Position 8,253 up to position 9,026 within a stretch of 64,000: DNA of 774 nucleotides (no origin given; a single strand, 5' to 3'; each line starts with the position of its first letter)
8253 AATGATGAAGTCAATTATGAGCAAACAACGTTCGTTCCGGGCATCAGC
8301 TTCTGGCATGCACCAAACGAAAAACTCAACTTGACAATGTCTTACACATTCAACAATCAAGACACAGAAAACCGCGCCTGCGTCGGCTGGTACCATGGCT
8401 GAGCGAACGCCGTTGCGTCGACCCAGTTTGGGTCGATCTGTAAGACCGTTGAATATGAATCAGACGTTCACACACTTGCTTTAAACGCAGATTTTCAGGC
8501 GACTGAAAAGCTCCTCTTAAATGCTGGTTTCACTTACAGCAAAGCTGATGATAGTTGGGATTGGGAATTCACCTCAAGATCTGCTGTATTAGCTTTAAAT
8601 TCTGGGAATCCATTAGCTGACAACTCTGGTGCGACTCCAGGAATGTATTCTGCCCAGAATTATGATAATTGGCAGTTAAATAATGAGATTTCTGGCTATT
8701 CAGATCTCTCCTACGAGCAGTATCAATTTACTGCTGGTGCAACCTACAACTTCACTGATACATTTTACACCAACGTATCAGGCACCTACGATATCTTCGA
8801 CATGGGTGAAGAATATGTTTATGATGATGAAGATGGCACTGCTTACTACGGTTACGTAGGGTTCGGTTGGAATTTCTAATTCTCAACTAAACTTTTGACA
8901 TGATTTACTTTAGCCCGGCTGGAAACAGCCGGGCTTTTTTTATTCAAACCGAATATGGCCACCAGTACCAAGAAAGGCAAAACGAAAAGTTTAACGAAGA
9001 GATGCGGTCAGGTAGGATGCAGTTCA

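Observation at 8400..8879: In-frame UGA plus SECIS-like hairpin in an MtrB/PioB-type outer-membrane barrel: candidate selenoprotein or programmed readthrough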

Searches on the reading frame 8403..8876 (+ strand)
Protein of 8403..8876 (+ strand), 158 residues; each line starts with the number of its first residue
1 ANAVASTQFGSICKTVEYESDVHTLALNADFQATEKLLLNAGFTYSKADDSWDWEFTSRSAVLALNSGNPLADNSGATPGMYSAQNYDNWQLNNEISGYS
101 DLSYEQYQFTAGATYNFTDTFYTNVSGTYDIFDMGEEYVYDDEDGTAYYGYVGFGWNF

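Call 8: search_protein_families(library=pfam, proteins=[window:8403-8876:+], max_evalue=0.01)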
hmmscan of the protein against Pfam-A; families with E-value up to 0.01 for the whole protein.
window:8403-8876:+ (158 aa): 1 family
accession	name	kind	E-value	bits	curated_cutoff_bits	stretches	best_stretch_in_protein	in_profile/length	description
PF11383.14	DUF3187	-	0.0083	15.8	24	0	11-65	227-281/320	Protein of unknown function (DUF3187)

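Call 14: find_homologous_proteins(query=window:8403-8876:+)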
Query window:8403-8876:+ (158 aa): 77 proteins with E <= 0.001 among 112 candidates.
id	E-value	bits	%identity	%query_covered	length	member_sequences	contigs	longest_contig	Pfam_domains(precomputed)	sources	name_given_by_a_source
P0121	1.2e-57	212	73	85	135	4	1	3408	-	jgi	-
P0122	8.5e-53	197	66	98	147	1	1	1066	-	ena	-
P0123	1.7e-52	196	63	98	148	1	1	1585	-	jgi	jgi:long-subunit fatty acid transport protein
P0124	2.1e-52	195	60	99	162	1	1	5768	-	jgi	-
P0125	3.1e-52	195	67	87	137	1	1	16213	-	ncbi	-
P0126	1.0e-50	190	65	98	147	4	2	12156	-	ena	-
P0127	1.8e-50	189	66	87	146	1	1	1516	-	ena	-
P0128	4.1e-50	188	64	90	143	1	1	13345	-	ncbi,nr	ncbi:MAG TPA: GSU2204 family outer membrane beta-barrel protein, partial [Pelovirga sp.]|nr:GSU2204 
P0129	6.5e-50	187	62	94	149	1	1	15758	-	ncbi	-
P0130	2.0e-49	186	59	98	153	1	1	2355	-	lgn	-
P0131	4.4e-49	184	60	94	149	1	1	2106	-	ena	-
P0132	6.0e-49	184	63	98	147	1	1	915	-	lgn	-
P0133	3.1e-48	182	62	98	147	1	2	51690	-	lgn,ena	-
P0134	1.2e-47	180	62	98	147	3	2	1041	-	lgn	-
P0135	1.7e-47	179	59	98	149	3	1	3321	-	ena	-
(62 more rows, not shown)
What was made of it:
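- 8403..8876 (+): C-terminal 158 residues: barrel strands 22-26 and the terminal Phe. Gene callers elsewhere split it off as fragments of 87-162 aa (call 14).
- Called fragments range from 87 to 162 aa (call 14).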

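Call 31: search_protein_representatives(protein=window:8403-8876:+)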
Query: 158 residues. Proteins with E-value up to 0.001 (for the whole library): 31; up to 1e-10: 11; up to 1e-30: 3. The best 31 are listed.
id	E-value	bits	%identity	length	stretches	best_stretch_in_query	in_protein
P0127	5.9e-51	188.9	70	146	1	22-158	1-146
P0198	2.1e-39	151.3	55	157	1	7-158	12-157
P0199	4.9e-33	130.6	58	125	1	27-158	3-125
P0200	2.0e-28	115.7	57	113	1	34-158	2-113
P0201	2.3e-23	99.2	69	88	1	84-158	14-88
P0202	3.3e-19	85.7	67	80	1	1-64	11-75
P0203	3.4e-19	85.7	47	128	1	22-158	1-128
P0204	9.4e-17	77.7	55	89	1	86-158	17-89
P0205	6.6e-13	65.2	43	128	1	16-158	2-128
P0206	2.0e-12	63.6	73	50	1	110-158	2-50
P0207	4.2e-11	59.4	39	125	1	34-158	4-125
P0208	6.4e-08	49.0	42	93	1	95-158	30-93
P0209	8.4e-08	48.6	36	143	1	4-158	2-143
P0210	1.8e-07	47.5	38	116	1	28-158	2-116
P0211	6.4e-07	45.8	41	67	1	93-158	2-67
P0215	2.5e-06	43.8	33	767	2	7-158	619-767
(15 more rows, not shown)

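Call 52: find_homologous_proteins(query=P0215, max_evalue=1e-10)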
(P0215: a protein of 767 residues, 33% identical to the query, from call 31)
Query P0215 (767 aa): 25 proteins with E <= 1e-10 among 8000 candidates.
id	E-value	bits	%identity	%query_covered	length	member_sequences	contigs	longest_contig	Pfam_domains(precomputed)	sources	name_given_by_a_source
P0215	0.0e+0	1808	100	100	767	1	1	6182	-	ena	-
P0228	7.0e-267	906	67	78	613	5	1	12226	-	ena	-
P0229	2.9e-246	838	62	79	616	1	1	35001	PF11854.15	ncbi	-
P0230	8.0e-244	830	61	79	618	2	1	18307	-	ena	-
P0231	5.2e-242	824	59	79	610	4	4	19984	PF11854.15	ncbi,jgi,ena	-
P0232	7.4e-240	817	59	79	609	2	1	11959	-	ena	-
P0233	9.2e-239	813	60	79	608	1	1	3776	PF11854.15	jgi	jgi:hypothetical protein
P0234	2.2e-236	805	59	79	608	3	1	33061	PF11854.15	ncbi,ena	-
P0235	4.1e-236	804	59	79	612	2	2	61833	-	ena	-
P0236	1.3e-235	803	58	79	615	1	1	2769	PF11854.15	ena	-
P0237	1.2e-234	799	58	79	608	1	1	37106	PF11854.15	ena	-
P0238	3.4e-231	788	57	79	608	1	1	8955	PF13505.13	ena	-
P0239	5.4e-170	586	47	79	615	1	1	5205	-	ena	-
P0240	1.7e-163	564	46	79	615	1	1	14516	PF11854.15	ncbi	-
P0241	5.2e-163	563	45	79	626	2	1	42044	PF11854.15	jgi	jgi:hypothetical protein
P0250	2.6e-138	481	40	79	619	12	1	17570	-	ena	-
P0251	6.0e-117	410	33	99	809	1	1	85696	-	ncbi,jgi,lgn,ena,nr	ncbi:MAG: GSU2204 family CXXCH-containing (seleno)protein [Desulfuromonas sp.]|nr:GSU2204 family CXX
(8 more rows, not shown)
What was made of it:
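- Among the full-length relatives found there was one Cys form and one Gly form (calls 31, 52).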

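Call 54: find_encoding_contigs(protein=P0251, flank=5000, max_places=1)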
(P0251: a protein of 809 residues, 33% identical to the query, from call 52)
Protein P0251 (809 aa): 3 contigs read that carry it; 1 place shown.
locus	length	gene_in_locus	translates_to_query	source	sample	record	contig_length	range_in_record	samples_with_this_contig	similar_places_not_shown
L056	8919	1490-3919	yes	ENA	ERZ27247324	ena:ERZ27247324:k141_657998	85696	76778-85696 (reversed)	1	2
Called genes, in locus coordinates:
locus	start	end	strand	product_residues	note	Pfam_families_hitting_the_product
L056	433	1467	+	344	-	PF14522:Cytochrome_C7 (faint), PF22113:Mtrc-MtrF_II-IV_dom (faint), PF22678:Cytochrom_c_NrfB-like (weak), PF09699:Paired_CXXCH_1, PF14537:Cytochrom_c3_2 (weak), PF09699:Paired_CXXCH_1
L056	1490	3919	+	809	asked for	-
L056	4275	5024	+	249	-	PF00226:DnaJ (weak)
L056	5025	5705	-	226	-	PF03588:Leu_Phe_trans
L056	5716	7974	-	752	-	PF02861:Clp_N, PF00004:AAA, PF17871:AAA_lid_9, PF00004:AAA, PF07724:AAA_2, PF07728:AAA_5, PF13401:AAA_22 (weak), PF10431:ClpB_D2-small, +11 more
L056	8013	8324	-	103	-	PF02617:ClpS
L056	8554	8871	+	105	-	PF04977:DivIC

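Call 55: find_encoding_contigs(protein=P0215, flank=5000, max_places=1)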
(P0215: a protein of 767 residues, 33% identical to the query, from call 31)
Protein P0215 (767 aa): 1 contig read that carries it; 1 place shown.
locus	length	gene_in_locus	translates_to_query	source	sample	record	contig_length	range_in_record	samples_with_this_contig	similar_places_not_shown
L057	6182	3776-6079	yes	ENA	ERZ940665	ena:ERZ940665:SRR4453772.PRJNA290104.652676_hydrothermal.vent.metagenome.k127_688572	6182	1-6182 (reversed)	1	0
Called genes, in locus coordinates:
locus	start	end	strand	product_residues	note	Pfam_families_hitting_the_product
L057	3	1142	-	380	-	?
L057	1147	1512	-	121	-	-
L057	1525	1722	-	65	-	PF12838:Fer4_7 (faint), PF12797:Fer4_2 (weak), PF00037:Fer4, PF12837:Fer4_6, PF13237:Fer4_10 (weak), PF13187:Fer4_9 (faint)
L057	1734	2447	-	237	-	PF02596:DUF169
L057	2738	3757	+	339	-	PF14537:Cytochrom_c3_2 (faint), PF22113:Mtrc-MtrF_II-IV_dom (faint), PF14522:Cytochrome_C7 (faint), PF22678:Cytochrom_c_NrfB-like, PF09699:Paired_CXXCH_1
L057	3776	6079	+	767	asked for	-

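Call 56: find_encoding_contigs(protein=P0229, flank=5000, max_places=1)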
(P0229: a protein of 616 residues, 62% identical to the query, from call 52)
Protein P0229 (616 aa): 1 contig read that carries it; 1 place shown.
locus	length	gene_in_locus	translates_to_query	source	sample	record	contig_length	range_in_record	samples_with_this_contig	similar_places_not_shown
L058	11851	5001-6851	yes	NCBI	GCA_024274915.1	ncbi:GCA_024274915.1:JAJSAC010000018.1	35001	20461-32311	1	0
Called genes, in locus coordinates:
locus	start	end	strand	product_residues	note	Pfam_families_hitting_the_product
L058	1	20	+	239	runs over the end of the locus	PF01925:TauE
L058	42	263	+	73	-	PF01106:NifU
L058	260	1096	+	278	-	PF12911:OppC_N, PF00528:BPD_transp_1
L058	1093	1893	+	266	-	PF13432:TPR_16, PF13414:TPR_11, PF00515:TPR_1, PF07719:TPR_2 (weak), PF13181:TPR_8 (weak), PF13424:TPR_12 (weak), PF13432:TPR_16 (weak), PF13431:TPR_17 (weak), +8 more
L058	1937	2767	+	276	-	PF04055:Radical_SAM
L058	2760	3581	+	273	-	PF13413:HTH_25, PF13560:HTH_31 (weak), PF13464:RodZ_C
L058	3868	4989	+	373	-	PF14537:Cytochrom_c3_2 (faint), PF22113:Mtrc-MtrF_II-IV_dom (faint), PF14522:Cytochrome_C7 (faint), PF22678:Cytochrom_c_NrfB-like, PF09699:Paired_CXXCH_1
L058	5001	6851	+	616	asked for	PF11854:MtrB_PioB (weak)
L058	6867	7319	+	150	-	-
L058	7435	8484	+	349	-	PF02866:Ldh_1_C (faint)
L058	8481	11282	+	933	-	PF03710:GlnE, PF03445:DUF294 (faint), PF08335:GlnD_UR_UTase, PF03710:GlnE, PF08335:GlnD_UR_UTase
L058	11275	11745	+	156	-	-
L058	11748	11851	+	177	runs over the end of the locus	PF00534:Glycos_transf_1, PF13692:Glyco_trans_1_4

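Call 57: find_encoding_contigs(protein=P0241, flank=5000, max_places=1)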
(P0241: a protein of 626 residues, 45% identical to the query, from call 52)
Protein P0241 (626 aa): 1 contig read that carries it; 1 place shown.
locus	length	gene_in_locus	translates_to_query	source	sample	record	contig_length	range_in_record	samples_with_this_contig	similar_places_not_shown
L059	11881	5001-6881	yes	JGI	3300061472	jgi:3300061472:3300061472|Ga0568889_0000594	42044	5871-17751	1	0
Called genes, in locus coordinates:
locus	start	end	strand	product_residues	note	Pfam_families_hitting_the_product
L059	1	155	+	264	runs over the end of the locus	PF01925:TauE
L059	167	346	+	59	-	PF01106:NifU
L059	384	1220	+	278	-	PF12911:OppC_N, PF00528:BPD_transp_1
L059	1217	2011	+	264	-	PF07719:TPR_2 (weak), PF13414:TPR_11, PF13432:TPR_16, PF21033:RMD1-3 (weak), PF00515:TPR_1, PF07719:TPR_2 (weak), PF13181:TPR_8 (weak), PF13414:TPR_11 (weak), +10 more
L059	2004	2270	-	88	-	-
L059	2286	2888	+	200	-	-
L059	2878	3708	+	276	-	PF13560:HTH_31 (faint), PF01381:HTH_3, PF13413:HTH_25, PF13464:RodZ_C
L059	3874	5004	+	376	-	PF22113:Mtrc-MtrF_II-IV_dom (faint), PF14522:Cytochrome_C7 (weak), PF14537:Cytochrom_c3_2 (faint), PF22678:Cytochrom_c_NrfB-like, PF09699:Paired_CXXCH_1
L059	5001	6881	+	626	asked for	PF11854:MtrB_PioB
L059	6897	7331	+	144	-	-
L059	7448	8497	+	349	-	PF00056:Ldh_1_N (weak), PF02866:Ldh_1_C (weak)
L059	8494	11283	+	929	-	PF03710:GlnE, PF08335:GlnD_UR_UTase, PF03710:GlnE, PF03445:DUF294 (weak), PF08335:GlnD_UR_UTase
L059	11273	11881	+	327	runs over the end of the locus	PF00534:Glycos_transf_1, PF13692:Glyco_trans_1_4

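Call 77: predict_structure(alignment_id=A7)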
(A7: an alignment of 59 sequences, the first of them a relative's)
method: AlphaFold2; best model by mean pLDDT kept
length: 809 residues; sequences in the alignment: 59
mean_pLDDT: 69.6   pTM: 0.69
mean pLDDT of the five models: 69.6, 69.1, 68.4, 64.1, 63.6
residues with pLDDT >= 90: 195; 70-90: 237; 50-70: 165; < 50: 212
segments of 3 or more residues with pLDDT < 50: 20-27, 34-54, 115-147, 155-157, 163-168, 173-175, 226-230, 298-300, 515-528, 532-553, 636-655, 698-750, 788-790, 805-809
pLDDT, mean of each block of 10 residues (from residue 1): 61 59 46 48 44 51 78 80 80 89 83 50 42 41 47 52 49 50 85 87 93 86 54 72 96 94 95 63 64 50 59 82 97 93 91 90 92 96 90 71 65 82 92 95 98 82 79 78 97 94 87 47 44 44 45 57 94 92 93 74 87 85 87 53 36 54 83 76 81 65 39 31 30 37 39 70 68 61 61 55 49
secondary structure, 60 per line:
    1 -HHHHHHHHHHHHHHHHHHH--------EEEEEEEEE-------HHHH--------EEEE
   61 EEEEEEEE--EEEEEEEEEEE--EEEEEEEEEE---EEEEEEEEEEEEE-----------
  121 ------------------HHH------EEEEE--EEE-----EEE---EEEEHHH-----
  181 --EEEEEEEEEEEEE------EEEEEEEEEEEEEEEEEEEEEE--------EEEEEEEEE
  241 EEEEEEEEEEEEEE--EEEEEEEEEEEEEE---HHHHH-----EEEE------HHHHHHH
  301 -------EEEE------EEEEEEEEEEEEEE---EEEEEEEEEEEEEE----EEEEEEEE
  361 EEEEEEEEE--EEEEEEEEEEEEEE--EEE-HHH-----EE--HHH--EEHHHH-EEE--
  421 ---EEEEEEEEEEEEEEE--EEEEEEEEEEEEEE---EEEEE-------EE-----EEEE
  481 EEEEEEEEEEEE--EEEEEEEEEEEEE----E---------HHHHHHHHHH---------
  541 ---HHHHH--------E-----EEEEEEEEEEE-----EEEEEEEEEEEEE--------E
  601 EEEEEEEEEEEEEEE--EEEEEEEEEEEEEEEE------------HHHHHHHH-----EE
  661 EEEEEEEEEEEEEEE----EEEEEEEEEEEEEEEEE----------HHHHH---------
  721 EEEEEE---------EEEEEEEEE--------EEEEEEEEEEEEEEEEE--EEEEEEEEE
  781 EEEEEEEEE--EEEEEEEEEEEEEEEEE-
elements in order (helices of 4 or more, strands of 3 or more residues): H2-20 E29-37 H45-48 E57-68 E71-81 E84-93 E97-109 E148-152 E155-157 E163-165 E169-172 E183-195 E202-223 E232-254 E257-270 H274-278 E284-287 H294-300 E308-311 E318-331 E335-348 E353-369 E372-385 E388-390 H411-414 E416-418 E424-438 E441-454 E458-462 E477-492 E495-507 H522-531 H544-548 E563-573 E579-591 E600-615 E618-633 H646-653 E659-675 E680-696 H707-711 E721-726 E736-744 E753-769 E772-789 E792-808
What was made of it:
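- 8403..8876 (+): In the P0251 model the equivalent part forms strands E659-808 (call 77).
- On MtrB/PioB decahaem-associated outer-membrane protein: The model has 26 strands and pTM 0.69 (call 77).
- AF2 model of P0251: 26 strands, pTM 0.69 (call 77). The loops holding the Sec column and the CXXCH motif have pLDDT below 50 (call 77), and coordinates were not accessible. The truncated product would lack barrel strands 22-26 and the terminal Phe (call 77).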

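Call 80: fold_search(model_id=the predicted structure, library=pdb)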
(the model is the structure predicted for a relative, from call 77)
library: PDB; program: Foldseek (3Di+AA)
matches with E <= 10: 794; with E <= 0.001: 204
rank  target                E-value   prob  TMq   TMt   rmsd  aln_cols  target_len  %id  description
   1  6r2q_B                1.7e-20  1.00  0.54  0.65   9.5       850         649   12  Structure of the Mtr complex (released 2020-04-22)
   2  4rdr                  3.1e-08  1.00  0.28  0.31  20.0       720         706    9  Structure of the bacterial Zn-transporter ZnuD from Neisseria meningitidis (locked conformation bound to zinc and cadmiu (released 2015-08-19)
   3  2hdi_A                1.1e-07  1.00  0.28  0.36  16.6       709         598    9  Crystal structure of the Colicin I receptor Cir from E.coli in complex with receptor binding domain of Colicin Ia. (released 2007-05-08)
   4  8h1s_C                2.7e-07  1.00  0.21  0.21  25.8       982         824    9  Crystal structure of apo-LptDE complex (released 2023-10-11)
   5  8s34_A                3.5e-07  1.00  0.25  0.29  18.3       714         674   10  Ferric-mycobactin receptor (FemA) in complex with aeruginic acid (released 2025-02-26)
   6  8ae1_A                3.8e-07  1.00  0.26  0.23  19.3       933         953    8  Structure of trimeric SlpA outer membrane protein (released 2022-11-30)
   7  8agd_A                5.3e-07  1.00  0.26  0.20  19.1       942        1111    8  Full SDBC and SOD assembly (released 2023-04-12)
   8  8h1r_D                7.1e-07  1.00  0.23  0.23  25.9       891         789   10  Crystal structure of LptDE-YifL complex (released 2023-10-25)
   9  8h1r_A                7.4e-07  1.00  0.22  0.24  25.4       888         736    9  Crystal structure of LptDE-YifL complex (released 2023-10-25)
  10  8h1s_A                7.8e-07  1.00  0.22  0.21  24.7       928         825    8  Crystal structure of apo-LptDE complex (released 2023-10-11)
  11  6h7f_A                9.9e-07  1.00  0.28  0.32  18.7       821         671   10  Crystal structure of BauA, the Ferric preacinetobactin receptor from Acinetobacter baumannii in complex with Fe3+-Prea (released 2018-10-10)
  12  9nn6_A                1.0e-06  1.00  0.31  0.38  11.8       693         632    8  E. coli Cir in Complex with the RBD of Microcin V (released 2025-09-24)
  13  1nqg                  1.2e-06  1.00  0.29  0.39  13.9       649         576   11  OUTER MEMBRANE COBALAMIN TRANSPORTER (BTUB) FROM E. COLI, WITH BOUND CALCIUM (released 2003-04-29)
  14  8p98_A                1.4e-06  1.00  0.29  0.36  17.6       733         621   10  BtuB3G3 bound to cyanocobalamin with ordered EL8 (released 2023-08-16)
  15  3rgn                  1.5e-06  1.00  0.28  0.40  13.9       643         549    9  Crystal structure of spin-labeled BtuB W371R1 (released 2011-10-26)
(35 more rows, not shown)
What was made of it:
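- On MtrB/PioB decahaem-associated outer-membrane protein: The top PDB hit is 6R2Q_B at E 1.7e-20 (call 80).
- Closest known: MtrB of the Shewanella MtrCAB complex. Same: The model of the full-length homologue is a 26-strand barrel whose best PDB match is 6R2Q_B (TM 0.54/0.65, call 80).
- Closest known: MtrB of the Shewanella MtrCAB complex. Different: Sequence identity is about 12% in the structural alignment (call 80).
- Best PDB match is MtrB 6R2Q_B, E 1.7e-20, TM 0.54/0.65; the next hits have TM below 0.35 normalised to the query (call 80).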

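Call 81: find_encoding_contigs(protein=P0240, flank=1500, max_places=1)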
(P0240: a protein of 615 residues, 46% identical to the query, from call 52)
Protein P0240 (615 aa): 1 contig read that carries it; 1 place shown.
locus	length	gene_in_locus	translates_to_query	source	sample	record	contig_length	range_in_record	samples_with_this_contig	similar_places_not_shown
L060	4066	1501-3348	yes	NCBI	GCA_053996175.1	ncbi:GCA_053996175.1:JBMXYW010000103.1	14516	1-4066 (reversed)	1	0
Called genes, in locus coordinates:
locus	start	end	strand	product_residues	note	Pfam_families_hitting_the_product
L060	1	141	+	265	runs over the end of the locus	PF01381:HTH_3 (weak), PF13413:HTH_25, PF13560:HTH_31 (weak), PF13464:RodZ_C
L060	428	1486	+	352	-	PF14537:Cytochrom_c3_2 (faint), PF22113:Mtrc-MtrF_II-IV_dom (faint), PF14522:Cytochrome_C7 (faint), PF22678:Cytochrom_c_NrfB-like (weak), PF09699:Paired_CXXCH_1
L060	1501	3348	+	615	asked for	PF11854:MtrB_PioB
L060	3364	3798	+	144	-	-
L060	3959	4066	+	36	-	?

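Call 82: find_encoding_contigs(protein=P0250, flank=1500, max_places=1)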
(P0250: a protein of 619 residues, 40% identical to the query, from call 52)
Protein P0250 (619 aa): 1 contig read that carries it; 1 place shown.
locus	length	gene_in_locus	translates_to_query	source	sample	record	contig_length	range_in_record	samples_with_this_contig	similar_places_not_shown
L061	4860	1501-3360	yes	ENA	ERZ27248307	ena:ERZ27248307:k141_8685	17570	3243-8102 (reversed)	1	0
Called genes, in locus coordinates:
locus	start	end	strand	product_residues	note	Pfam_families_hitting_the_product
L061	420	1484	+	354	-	PF14537:Cytochrom_c3_2 (faint), PF14522:Cytochrome_C7 (faint), PF22113:Mtrc-MtrF_II-IV_dom (weak), PF22678:Cytochrom_c_NrfB-like, PF09699:Paired_CXXCH_1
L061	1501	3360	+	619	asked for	-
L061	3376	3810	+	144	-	-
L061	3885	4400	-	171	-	PF13964:Beta-prop_Calicin, PF24681:Kelch_KLHDC2_KLHL20_DRC7, PF24981:Beta-prop_ATRN-LZTR1, PF25210:Kelch_FKB95, PF01344:Kelch_1, PF13415:Beta-prop_FBX42, PF24996:NANM, PF07646:Kelch_2, +4 more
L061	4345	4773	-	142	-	-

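Call 83: find_encoding_contigs(protein=P0235, flank=1500, max_places=1)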
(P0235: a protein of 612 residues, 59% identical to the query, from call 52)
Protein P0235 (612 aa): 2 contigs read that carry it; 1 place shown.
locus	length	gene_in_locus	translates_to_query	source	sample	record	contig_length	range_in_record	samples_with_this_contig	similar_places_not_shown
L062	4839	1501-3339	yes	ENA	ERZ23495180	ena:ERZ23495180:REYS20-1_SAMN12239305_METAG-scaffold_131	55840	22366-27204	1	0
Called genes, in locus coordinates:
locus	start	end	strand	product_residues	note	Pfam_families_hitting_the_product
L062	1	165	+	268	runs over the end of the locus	PF13560:HTH_31 (faint), PF01381:HTH_3 (weak), PF13413:HTH_25, PF13464:RodZ_C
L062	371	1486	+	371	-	PF13435:Cytochrome_C554 (faint), PF22113:Mtrc-MtrF_II-IV_dom (faint), PF14522:Cytochrome_C7 (faint), PF14537:Cytochrom_c3_2 (faint), PF22678:Cytochrom_c_NrfB-like, PF09699:Paired_CXXCH_1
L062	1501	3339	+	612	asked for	-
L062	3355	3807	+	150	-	-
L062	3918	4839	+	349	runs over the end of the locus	PF00056:Ldh_1_N (faint), PF02866:Ldh_1_C (faint)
